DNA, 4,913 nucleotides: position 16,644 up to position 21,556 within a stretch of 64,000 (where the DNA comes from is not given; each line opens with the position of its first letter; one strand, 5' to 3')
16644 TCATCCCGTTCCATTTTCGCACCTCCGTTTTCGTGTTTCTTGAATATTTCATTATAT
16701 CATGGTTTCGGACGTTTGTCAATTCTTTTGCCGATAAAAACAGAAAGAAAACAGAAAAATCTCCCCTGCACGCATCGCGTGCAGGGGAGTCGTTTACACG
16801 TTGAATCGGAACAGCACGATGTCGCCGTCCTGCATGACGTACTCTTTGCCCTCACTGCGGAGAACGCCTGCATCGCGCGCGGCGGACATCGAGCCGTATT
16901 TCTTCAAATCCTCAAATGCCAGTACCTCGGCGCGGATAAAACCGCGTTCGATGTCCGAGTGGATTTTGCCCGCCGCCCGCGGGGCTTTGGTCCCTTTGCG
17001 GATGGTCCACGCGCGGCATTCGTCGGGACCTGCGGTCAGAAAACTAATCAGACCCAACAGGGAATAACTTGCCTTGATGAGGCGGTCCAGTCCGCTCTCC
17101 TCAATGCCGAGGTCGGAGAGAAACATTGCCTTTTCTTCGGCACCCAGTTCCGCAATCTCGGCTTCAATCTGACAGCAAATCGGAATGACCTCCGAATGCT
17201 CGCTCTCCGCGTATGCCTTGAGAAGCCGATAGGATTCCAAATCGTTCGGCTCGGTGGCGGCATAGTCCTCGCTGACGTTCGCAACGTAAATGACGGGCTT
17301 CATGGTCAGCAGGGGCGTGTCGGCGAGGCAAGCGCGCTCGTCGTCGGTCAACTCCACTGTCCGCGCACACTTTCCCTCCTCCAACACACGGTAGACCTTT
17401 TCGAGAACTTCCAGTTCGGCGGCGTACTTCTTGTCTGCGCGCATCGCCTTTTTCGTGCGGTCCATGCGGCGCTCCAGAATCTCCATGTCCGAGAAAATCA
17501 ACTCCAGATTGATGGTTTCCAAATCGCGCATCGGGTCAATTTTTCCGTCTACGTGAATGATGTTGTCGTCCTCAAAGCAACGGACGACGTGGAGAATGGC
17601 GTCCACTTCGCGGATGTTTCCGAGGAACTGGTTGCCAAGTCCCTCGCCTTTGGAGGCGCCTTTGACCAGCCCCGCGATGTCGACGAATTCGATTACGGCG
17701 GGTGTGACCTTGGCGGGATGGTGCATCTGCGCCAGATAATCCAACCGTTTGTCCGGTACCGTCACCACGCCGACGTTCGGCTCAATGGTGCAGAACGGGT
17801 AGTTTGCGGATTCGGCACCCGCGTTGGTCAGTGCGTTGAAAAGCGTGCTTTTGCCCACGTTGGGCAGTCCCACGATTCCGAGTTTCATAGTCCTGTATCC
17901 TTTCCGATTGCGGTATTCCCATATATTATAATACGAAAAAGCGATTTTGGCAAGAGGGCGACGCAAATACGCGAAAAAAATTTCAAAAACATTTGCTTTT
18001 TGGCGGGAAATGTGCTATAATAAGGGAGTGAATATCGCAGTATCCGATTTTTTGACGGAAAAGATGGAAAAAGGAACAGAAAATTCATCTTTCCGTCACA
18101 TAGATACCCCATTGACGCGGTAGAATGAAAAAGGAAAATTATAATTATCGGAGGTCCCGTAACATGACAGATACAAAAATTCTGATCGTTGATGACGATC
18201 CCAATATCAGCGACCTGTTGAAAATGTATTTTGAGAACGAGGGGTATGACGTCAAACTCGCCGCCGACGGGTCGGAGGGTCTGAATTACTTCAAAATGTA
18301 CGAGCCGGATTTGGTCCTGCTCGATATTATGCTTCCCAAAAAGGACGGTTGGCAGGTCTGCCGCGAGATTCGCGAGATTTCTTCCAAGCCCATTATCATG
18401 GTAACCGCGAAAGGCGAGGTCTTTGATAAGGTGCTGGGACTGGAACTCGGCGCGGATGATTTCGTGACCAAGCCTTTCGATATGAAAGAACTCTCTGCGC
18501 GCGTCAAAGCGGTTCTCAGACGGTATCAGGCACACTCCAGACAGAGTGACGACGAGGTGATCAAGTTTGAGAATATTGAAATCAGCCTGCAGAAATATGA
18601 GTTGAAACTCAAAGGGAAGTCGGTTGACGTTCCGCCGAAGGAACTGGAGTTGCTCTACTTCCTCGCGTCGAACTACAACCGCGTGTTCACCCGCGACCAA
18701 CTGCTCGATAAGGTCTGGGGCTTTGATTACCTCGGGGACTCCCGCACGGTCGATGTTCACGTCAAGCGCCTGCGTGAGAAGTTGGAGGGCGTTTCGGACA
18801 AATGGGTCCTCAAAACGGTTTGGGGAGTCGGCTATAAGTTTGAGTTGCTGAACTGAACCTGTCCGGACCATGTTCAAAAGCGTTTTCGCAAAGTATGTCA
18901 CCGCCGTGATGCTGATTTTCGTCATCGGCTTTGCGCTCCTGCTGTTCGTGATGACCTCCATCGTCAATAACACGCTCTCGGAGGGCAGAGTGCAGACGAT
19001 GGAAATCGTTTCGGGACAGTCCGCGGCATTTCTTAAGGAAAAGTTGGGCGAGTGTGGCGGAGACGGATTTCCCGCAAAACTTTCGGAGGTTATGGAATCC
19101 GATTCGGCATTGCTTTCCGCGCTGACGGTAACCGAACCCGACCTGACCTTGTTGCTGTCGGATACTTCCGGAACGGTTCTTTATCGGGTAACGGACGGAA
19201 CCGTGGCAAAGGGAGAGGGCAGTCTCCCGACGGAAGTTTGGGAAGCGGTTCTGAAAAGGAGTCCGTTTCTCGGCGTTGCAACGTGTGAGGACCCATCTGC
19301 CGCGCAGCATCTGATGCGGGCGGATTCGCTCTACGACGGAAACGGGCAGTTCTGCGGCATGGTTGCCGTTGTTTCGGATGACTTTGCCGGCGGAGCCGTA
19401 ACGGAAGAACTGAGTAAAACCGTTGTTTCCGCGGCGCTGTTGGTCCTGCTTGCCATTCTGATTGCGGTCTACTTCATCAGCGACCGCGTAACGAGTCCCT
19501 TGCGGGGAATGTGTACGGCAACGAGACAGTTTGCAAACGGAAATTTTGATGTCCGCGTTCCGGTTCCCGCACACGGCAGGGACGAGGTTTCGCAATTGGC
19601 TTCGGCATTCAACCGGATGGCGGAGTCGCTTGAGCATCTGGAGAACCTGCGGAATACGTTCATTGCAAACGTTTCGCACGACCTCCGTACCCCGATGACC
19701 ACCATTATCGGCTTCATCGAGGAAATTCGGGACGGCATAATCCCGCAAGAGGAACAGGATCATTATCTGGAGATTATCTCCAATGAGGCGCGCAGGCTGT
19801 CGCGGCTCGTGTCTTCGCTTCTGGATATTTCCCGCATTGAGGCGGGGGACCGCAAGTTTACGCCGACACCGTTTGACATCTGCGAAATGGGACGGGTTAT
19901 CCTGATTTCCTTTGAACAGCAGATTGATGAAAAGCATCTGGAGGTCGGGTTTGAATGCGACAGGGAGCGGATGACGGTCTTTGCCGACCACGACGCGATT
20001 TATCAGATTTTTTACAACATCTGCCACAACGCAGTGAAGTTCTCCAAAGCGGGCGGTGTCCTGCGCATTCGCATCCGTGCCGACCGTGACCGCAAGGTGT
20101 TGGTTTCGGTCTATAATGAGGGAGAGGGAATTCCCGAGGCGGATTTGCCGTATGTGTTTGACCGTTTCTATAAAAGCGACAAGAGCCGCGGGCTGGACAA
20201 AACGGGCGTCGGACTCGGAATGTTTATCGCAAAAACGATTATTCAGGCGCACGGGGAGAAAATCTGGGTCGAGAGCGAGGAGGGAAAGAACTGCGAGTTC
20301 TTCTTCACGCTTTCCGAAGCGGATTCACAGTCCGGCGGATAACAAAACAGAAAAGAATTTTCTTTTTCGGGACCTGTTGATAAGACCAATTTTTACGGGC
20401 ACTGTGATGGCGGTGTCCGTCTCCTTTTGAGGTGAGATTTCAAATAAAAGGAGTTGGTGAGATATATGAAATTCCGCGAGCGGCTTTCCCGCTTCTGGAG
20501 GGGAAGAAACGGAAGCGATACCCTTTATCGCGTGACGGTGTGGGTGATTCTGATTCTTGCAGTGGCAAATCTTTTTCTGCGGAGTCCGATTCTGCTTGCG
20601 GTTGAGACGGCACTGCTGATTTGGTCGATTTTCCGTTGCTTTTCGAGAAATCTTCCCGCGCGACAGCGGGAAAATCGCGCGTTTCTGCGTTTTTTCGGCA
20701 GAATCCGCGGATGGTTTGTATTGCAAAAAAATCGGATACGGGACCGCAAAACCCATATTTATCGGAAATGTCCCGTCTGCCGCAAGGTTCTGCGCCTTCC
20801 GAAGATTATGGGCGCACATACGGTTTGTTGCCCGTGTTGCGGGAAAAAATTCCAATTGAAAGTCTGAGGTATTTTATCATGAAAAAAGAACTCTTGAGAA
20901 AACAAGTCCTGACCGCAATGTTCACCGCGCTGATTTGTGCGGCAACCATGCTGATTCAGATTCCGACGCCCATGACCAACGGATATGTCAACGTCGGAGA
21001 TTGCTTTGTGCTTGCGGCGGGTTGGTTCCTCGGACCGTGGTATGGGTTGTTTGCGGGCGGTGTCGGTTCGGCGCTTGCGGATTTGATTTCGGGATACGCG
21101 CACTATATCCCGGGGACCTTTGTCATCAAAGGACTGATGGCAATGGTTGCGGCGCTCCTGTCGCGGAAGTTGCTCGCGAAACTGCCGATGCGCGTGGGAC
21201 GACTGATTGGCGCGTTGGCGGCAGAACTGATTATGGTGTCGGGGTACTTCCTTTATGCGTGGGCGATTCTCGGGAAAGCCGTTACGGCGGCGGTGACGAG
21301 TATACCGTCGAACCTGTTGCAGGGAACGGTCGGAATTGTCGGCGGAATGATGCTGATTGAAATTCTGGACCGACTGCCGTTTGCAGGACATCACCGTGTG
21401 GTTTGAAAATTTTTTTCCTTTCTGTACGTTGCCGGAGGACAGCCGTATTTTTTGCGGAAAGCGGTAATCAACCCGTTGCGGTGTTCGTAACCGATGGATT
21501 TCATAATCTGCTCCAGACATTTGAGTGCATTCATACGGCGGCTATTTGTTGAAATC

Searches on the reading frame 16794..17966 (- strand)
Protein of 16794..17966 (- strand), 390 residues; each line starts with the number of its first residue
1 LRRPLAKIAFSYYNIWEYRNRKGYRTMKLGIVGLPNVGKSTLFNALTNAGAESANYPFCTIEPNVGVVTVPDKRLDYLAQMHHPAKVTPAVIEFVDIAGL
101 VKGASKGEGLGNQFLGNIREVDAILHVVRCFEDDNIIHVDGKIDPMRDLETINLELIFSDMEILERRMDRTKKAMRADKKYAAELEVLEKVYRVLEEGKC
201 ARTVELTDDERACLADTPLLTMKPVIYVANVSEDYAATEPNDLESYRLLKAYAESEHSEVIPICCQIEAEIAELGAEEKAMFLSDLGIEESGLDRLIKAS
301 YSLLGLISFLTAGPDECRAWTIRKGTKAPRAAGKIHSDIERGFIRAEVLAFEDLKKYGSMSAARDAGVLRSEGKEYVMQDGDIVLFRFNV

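Call 75: search_protein_families(library=pfam, proteins=[window:16794-17966:-], max_evalue=0.001)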
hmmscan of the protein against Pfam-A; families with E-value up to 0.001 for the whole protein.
window:16794-17966:- (390 aa): 3 families
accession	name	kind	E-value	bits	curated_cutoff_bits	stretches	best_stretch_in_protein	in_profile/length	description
PF06071.19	YchF-GTPase_C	-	3e-38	130.2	27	1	306-389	1-84/84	Protein of unknown function (DUF933)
PF01926.29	MMR_HSR1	-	8.9e-24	84.2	21.9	1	29-142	2-95/113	50S ribosome-binding GTPase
PF02421.24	FeoB_N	-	6.7e-09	35.9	27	1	29-74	3-48/156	Ferrous iron transport protein B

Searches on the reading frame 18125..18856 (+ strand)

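Call 75: search_protein_families(library=pfam, proteins=[window:18125-18856:+], max_evalue=0.001)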
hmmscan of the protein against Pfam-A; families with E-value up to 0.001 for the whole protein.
window:18125-18856:+ (243 aa): 2 families
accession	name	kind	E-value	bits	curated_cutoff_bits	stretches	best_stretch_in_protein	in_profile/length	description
PF00072.30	Response_reg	-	1.3e-31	109.5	30.2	1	19-128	1-111/111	Response regulator receiver domain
PF00486.34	Trans_reg_C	-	9.1e-27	93.4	26.2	1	164-239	1-77/77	Transcriptional regulatory protein, C terminal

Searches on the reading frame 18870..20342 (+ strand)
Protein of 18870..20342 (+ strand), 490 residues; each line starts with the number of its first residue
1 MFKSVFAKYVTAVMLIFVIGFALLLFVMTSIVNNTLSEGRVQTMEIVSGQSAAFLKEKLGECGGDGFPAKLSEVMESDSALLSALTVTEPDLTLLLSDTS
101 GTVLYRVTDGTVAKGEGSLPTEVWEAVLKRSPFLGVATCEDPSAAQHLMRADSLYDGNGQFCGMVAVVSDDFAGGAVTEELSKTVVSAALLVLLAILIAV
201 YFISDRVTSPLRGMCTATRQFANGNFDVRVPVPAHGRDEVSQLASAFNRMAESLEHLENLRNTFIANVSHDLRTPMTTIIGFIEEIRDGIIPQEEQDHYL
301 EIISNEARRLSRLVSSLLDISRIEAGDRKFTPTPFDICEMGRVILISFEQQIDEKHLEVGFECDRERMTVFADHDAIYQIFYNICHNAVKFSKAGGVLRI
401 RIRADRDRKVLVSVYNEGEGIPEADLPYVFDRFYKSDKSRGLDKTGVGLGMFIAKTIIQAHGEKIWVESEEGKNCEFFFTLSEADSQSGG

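Call 75: search_protein_families(library=pfam, proteins=[window:18870-20342:+], max_evalue=0.001)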
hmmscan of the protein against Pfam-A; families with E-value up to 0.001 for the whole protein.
window:18870-20342:+ (490 aa): 3 families
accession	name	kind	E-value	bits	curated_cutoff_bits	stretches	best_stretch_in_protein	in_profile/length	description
PF02518.31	HATPase_c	-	4.3e-25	88.7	26.4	1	373-483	2-109/111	Histidine kinase-, DNA gyrase B-, and HSP90-like ATPase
PF00512.31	HisKA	-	1.2e-21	76.9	26.9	1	261-326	2-66/66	His Kinase A (phospho-acceptor) domain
PF00672.30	HAMP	-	1.1e-13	51.8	25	1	203-255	2-52/53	HAMP domain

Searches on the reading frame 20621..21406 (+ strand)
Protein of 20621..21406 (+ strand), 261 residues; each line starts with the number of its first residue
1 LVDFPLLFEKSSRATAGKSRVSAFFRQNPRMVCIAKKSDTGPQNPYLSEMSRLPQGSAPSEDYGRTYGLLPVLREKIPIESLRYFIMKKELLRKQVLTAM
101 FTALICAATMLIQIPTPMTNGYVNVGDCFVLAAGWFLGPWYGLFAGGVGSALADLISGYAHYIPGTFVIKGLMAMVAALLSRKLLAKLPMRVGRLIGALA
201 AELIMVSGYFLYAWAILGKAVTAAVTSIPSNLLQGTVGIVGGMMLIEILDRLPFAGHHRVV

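Call 75: search_protein_families(library=pfam, proteins=[window:20621-21406:+], max_evalue=0.001)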
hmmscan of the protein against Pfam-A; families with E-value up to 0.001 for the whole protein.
window:20621-21406:+ (261 aa): 2 families
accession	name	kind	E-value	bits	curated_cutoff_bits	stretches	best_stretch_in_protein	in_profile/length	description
PF07155.17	ECF-ribofla_trS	-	6.1e-35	121.2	26.7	1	93-250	5-171/172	ECF-type riboflavin transporter, S component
PF12822.12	ECF_trnsprt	-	2.3e-06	28.2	30.7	1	96-236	4-159/169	ECF transporter, substrate-specific component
